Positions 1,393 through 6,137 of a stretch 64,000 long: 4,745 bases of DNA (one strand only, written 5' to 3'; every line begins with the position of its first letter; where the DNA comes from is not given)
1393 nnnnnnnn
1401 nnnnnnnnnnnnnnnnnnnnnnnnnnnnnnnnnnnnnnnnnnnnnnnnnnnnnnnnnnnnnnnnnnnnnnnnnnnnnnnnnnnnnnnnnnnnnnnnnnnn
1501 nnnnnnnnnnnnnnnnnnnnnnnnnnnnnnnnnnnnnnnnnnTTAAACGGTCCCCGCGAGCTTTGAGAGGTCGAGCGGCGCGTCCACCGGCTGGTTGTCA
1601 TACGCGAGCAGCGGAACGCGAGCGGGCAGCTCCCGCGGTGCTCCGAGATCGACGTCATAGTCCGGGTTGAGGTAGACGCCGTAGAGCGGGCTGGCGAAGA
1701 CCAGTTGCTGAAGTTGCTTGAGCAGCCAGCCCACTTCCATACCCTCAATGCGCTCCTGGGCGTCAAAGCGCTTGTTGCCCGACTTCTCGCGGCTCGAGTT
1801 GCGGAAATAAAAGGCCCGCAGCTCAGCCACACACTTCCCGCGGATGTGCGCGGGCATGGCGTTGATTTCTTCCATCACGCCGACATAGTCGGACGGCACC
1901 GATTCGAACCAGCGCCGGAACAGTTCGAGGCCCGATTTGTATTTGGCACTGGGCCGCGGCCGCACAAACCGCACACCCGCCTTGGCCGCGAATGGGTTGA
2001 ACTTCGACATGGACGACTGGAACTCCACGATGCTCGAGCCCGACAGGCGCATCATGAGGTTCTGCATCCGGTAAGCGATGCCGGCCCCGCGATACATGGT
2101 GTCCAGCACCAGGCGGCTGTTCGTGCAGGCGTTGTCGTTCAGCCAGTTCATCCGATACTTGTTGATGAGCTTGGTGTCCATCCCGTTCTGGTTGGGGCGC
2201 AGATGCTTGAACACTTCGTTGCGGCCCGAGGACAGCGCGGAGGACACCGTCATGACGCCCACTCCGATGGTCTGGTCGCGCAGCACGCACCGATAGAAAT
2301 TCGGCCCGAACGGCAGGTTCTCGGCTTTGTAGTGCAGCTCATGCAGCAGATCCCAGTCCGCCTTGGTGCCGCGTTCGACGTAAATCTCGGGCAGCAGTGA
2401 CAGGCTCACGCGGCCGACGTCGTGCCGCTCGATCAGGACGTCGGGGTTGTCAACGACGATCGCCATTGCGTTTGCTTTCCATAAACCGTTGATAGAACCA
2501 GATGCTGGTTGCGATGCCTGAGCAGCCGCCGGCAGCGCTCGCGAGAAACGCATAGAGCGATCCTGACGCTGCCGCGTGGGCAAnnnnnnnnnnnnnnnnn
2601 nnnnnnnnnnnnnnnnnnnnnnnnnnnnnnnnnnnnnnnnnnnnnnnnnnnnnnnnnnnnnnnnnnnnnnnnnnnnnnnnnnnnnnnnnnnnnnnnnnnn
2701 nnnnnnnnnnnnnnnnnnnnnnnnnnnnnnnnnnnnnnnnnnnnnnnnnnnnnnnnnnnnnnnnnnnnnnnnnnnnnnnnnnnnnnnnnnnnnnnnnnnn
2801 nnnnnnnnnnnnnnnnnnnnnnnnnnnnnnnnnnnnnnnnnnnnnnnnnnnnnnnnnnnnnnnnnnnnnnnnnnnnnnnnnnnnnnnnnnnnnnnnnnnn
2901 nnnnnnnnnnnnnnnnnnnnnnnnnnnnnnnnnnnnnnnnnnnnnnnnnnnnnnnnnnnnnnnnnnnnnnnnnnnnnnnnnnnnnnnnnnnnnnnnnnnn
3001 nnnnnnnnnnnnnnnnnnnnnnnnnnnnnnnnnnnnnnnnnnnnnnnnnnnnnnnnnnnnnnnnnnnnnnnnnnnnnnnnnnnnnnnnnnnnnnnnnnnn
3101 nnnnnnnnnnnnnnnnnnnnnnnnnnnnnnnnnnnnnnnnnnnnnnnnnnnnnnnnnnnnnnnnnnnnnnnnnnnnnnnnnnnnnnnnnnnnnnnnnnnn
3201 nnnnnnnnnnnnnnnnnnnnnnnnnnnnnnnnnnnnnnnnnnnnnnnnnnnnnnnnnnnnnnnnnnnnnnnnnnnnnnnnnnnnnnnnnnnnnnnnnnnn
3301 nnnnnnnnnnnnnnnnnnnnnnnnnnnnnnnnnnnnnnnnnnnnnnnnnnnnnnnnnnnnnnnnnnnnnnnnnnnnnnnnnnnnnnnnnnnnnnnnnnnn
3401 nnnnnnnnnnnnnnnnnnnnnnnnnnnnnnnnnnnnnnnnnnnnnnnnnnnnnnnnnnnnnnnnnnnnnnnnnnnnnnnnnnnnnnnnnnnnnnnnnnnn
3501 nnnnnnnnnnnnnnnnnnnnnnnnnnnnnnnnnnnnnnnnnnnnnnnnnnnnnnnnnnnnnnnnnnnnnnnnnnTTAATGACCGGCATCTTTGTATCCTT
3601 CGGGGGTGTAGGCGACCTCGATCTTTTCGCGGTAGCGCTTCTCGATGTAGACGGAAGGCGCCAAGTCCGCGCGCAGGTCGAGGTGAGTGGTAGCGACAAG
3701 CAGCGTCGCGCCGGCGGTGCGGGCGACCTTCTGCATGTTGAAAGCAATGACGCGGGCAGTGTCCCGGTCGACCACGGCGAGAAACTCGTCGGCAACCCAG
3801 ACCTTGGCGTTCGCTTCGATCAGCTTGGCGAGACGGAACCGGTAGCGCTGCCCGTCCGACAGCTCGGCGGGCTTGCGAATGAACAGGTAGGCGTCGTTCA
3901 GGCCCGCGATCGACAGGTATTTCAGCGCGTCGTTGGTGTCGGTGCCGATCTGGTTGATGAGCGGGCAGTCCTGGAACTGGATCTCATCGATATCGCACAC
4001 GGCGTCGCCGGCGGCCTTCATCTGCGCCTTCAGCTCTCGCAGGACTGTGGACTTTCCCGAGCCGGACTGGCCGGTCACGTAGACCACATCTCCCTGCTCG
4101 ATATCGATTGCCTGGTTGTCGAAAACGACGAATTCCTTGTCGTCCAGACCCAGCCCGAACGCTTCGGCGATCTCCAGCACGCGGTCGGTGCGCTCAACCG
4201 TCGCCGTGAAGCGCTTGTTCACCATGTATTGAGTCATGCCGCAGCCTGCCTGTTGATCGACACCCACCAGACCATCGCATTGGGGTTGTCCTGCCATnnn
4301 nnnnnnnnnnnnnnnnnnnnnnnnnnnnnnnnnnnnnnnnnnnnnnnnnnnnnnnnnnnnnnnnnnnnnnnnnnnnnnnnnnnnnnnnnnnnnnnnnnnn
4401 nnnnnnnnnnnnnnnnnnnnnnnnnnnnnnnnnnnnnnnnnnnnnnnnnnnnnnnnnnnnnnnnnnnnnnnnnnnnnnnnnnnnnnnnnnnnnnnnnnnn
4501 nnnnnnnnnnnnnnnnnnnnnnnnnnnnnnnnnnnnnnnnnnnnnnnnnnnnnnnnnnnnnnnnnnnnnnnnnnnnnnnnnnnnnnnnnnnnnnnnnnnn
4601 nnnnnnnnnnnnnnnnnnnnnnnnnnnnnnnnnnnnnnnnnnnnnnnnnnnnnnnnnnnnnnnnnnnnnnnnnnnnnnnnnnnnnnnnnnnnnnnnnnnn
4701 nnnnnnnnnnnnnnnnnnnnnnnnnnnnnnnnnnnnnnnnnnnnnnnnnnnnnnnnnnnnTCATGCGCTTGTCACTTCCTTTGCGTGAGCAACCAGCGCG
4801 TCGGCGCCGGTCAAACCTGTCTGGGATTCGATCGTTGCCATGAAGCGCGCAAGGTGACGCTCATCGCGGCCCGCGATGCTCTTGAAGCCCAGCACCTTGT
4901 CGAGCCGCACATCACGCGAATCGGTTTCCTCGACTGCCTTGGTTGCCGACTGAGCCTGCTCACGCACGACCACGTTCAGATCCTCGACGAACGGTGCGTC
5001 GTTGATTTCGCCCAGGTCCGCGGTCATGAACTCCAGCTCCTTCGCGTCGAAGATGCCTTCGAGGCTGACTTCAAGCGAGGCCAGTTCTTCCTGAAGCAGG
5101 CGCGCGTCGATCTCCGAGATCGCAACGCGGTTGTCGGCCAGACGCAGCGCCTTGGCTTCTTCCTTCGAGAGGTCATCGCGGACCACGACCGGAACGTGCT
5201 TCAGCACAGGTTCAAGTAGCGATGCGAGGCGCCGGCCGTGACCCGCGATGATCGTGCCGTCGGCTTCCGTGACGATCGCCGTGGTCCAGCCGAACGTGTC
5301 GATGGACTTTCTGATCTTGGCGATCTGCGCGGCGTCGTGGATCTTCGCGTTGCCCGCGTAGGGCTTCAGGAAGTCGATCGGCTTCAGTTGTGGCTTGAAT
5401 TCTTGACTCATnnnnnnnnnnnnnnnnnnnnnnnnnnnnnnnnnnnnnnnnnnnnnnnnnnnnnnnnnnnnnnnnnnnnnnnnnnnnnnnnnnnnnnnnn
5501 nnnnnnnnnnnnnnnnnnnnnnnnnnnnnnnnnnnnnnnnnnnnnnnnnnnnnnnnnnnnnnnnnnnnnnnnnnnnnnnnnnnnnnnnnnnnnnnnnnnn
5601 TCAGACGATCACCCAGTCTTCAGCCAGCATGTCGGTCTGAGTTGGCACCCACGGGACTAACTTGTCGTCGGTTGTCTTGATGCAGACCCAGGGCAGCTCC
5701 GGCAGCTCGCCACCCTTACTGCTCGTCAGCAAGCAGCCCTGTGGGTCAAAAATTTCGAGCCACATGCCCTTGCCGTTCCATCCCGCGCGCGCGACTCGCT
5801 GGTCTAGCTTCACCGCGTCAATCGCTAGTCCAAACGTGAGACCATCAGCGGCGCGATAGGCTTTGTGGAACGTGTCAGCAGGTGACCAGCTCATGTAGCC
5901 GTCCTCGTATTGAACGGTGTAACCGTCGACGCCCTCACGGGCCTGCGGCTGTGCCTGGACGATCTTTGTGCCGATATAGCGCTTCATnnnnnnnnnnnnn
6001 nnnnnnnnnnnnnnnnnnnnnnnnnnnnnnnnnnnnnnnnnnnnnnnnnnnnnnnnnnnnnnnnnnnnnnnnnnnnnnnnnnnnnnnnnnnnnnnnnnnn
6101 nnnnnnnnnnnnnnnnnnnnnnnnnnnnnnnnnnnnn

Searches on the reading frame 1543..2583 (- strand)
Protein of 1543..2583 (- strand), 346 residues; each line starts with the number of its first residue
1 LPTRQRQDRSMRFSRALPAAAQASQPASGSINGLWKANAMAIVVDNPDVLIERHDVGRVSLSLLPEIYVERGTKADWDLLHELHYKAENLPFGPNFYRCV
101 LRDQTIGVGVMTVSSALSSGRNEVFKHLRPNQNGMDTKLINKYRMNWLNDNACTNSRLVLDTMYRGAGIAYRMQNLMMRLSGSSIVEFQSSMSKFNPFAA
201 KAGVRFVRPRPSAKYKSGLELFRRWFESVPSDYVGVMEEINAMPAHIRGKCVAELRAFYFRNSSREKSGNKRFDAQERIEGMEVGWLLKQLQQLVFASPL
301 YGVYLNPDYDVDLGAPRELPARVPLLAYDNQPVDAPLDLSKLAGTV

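Call 12: search_protein_families(library=pfam, proteins=[window:1543-2583:-], max_evalue=0.01)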
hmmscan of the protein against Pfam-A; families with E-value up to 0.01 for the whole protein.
window:1543-2583:- (346 aa): 0 families

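Call 13: search_protein_families(library=phrogs, proteins=[window:1543-2583:-], max_evalue=0.001)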
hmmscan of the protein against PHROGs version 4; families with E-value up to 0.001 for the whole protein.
window:1543-2583:- (346 aa): 1 family
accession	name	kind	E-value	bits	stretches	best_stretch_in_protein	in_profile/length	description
phrog_886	-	moron, auxiliary metabolic gene and host takeover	4.5e-124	414.5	1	43-341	1-293/295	ABC transporter ATP-binding subunit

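Call 101: search_protein_families(library=ncbifam, proteins=[window:1543-2583:-], max_evalue=0.01)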
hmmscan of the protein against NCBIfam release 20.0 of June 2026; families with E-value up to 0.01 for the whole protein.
window:1543-2583:- (346 aa): 0 families

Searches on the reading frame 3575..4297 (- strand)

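Call 94: search_protein_families(library=pfam, proteins=[window:3575-4297:-], max_evalue=0.001)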
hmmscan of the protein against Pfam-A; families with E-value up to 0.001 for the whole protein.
window:3575-4297:- (240 aa): 9 families
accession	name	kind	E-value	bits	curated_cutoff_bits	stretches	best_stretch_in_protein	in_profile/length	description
PF00005.33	ABC_tran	-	3e-12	47.7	25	1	61-109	3-52/137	ABC transporter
PF13191.12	AAA_16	-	1.4e-06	29.3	32.6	1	68-123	23-88/167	AAA ATPase domain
PF13555.12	AAA_29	-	9.1e-06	25.8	27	1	58-86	11-39/61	P-loop containing region of AAA domain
PF13401.12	AAA_22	-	4.4e-05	24.2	27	1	69-110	5-33/130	AAA domain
PF13604.12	AAA_30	-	0.00014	22.1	27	1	69-186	17-111/191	AAA domain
PF06414.18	Zeta_toxin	-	0.00037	20.4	22.3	1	67-101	14-48/199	Zeta toxin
PF01583.26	APS_kinase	-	0.00044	20.8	21.1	0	68-104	1-37/152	Adenylylsulphate kinase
PF25199.1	nSTAND_NTPase5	-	0.00059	20.1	34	0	67-103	39-76/145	Novel STAND NTPase 5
PF20720.3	nSTAND3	-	0.00099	19.3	27.2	0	67-107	15-55/155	Novel STAND NTPase 3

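Call 101: search_protein_families(library=ncbifam, proteins=[window:3575-4297:-], max_evalue=0.01)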
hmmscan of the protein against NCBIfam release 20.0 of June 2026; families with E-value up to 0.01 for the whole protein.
window:3575-4297:- (240 aa): 172 families (the best 25 are shown)
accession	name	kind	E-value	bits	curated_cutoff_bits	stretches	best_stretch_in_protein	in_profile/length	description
NF010061.0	PRK13538.1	equivalog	5.8e-19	68.4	195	2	120-210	110-196/211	cytochrome c biogenesis heme-transporting ATPase CcmA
TIGR01189.1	ccmA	equivalog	3.1e-17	62.9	131.6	2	122-209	109-189/198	heme ABC exporter ATP-binding protein CcmA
TIGR02982.1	heterocyst_DevA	subfamily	4.2e-17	62.5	295.8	2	121-205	119-200/220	ABC exporter ATP-binding subunit, DevA family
TIGR02315.1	ABC_phnC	equivalog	4.4e-16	59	266.1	2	119-211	121-211/243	phosphonate ABC transporter ATP-binding protein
TIGR04521.1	ECF_ATPase_2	equivalog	1.2e-14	54.1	330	2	122-218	122-217/279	energy-coupling factor transporter ATPase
TIGR02211.1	LolD_lipo_ex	equivalog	1.5e-14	54.1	307.75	2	124-212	122-208/221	lipoprotein-releasing ABC transporter ATP-binding protein LolD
TIGR02857.1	CydD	equivalog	5.7e-14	52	435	2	142-207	455-518/529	thiol reductant ABC exporter subunit CydD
TIGR03608.1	L_ocin_972_ABC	subfamily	1.6e-13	50.6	254.85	2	56-89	11-44/206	putative bacteriocin export ABC transporter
NF010170.0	PRK13651.1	equivalog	2.1e-13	49.9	432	2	122-207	143-226/308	cobalt transporter ATP-binding subunit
TIGR02673.1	FtsE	equivalog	1.1e-12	48.2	264.85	2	58-95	17-54/214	cell division ATP-binding protein FtsE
TIGR04520.1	ECF_ATPase_1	equivalog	1.3e-12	47.8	315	2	54-107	13-65/269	energy-coupling factor transporter ATPase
NF007438.0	PRK09984.1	equivalog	3e-12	46.3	365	2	124-207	133-214/262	phosphonate ABC transporter ATP-binding protein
NF040873.1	AztA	equivalog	3.6e-12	46.2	220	2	122-211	101-184/191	zinc ABC transporter ATP-binding protein AztA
NF007027.0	PRK09493.1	equivalog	8.8e-12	44.9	379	2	57-102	15-61/240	glutamine ABC transporter ATP-binding protein GlnQ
TIGR02314.1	ABC_MetN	equivalog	1.1e-11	44.4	499.7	2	128-213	125-208/343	methionine ABC transporter ATP-binding protein MetN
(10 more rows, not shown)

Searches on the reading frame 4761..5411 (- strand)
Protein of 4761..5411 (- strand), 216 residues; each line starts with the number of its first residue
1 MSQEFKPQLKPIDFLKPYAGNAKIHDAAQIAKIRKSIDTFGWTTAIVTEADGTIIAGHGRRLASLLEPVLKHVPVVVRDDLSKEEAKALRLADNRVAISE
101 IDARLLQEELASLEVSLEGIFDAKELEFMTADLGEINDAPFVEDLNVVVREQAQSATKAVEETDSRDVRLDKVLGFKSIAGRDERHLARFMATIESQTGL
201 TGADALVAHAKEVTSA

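Call 12: search_protein_families(library=pfam, proteins=[window:4761-5411:-], max_evalue=0.01)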
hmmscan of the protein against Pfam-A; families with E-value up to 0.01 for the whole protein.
window:4761-5411:- (216 aa): 0 families

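Call 13: search_protein_families(library=phrogs, proteins=[window:4761-5411:-], max_evalue=0.001)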
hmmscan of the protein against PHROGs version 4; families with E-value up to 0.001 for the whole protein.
window:4761-5411:- (216 aa): 10 families
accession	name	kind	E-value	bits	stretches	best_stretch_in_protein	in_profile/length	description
phrog_930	-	DNA, RNA and nucleotide metabolism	2.4e-74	250.9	1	2-215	2-218/223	ParB-like partition protein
phrog_620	-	DNA, RNA and nucleotide metabolism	8.2e-36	125.1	1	2-165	4-162/217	ParB-like partition protein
phrog_498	-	other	2.1e-31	110.2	1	5-142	33-173/633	DNA methyltransferase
phrog_15396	-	DNA, RNA and nucleotide metabolism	8.1e-23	82.5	1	11-137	8-138/258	ParB-like partition nuclease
phrog_8071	-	DNA, RNA and nucleotide metabolism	2.4e-17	64.3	1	4-146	4-136/389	ParB-like partition protein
phrog_940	-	DNA, RNA and nucleotide metabolism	1.9e-14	54.7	1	10-115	9-114/388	nuclease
phrog_723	-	DNA, RNA and nucleotide metabolism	1.5e-13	52.1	1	12-212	18-218/223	ParB-like partition protein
phrog_9353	-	unknown function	2.6e-11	44.9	1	15-164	19-177/245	-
phrog_18056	-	DNA, RNA and nucleotide metabolism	2.4e-09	37.6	1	10-101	6-88/387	ParB-like partition nuclease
phrog_3264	-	DNA, RNA and nucleotide metabolism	8.2e-05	23.4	1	25-95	67-139/337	ParB-like partition protein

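Call 39: search_solved_structures(query=window:4761-5411:-, max_evalue=1, show_alignments=2)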
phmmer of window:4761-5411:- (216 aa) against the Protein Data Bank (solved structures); distinct sequences matched with E-value up to 1: 2.
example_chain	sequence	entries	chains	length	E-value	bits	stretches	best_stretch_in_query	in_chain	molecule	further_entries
6p6i_B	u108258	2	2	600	0.92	12.6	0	12-82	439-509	ABC transporter protein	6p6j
8vsi_B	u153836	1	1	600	0.94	12.6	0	12-82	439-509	Permease and ATP-binding protein of yersiniabactin-iron ABC transporter YbtQ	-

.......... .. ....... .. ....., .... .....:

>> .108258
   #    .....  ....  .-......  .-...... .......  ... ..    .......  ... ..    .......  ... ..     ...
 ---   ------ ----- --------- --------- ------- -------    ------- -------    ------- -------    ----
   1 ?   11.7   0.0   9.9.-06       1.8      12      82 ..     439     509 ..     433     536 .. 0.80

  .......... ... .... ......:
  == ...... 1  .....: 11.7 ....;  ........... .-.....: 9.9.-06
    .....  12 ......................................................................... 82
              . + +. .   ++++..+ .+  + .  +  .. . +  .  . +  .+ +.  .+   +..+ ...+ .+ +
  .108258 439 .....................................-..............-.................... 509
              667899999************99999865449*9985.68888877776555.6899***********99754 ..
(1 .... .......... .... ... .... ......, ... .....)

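Call 101: search_protein_families(library=ncbifam, proteins=[window:4761-5411:-], max_evalue=0.01)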
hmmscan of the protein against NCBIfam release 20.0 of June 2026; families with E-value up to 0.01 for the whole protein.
window:4761-5411:- (216 aa): 1 family
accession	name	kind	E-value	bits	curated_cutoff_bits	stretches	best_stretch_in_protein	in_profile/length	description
NF052243.1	T4PFormProtSgmX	equivalog_domain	0.0033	15.7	1800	1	49-163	617-733/1065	type IV pili formation protein SgmX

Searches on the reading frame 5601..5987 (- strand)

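Call 12: search_protein_families(library=pfam, proteins=[window:5601-5987:-], max_evalue=0.01)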
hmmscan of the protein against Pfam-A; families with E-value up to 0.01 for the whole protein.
window:5601-5987:- (128 aa): 1 family
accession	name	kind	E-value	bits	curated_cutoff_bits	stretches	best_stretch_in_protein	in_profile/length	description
PF11195.14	Tad2-like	-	2.8e-23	82.7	25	1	51-128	2-73/73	Thoeris anti-defense 2-like domain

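Call 13: search_protein_families(library=phrogs, proteins=[window:5601-5987:-], max_evalue=0.001)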
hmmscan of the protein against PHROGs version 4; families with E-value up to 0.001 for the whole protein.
window:5601-5987:- (128 aa): 6 families
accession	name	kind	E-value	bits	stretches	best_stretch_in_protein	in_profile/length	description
phrog_872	-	unknown function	1.4e-39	136.8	1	8-128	20-171/172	-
phrog_1048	-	unknown function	2.8e-22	80.7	1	42-128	102-194/211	-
phrog_32732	-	unknown function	6.6e-14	52.9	1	1-65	27-113/159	-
phrog_9467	-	unknown function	5.3e-12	46.7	1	1-48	1-65/155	-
phrog_30130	-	unknown function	5.9e-07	30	1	53-127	179-258/262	-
phrog_11049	-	unknown function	2.2e-05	25.5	1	22-49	70-97/182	-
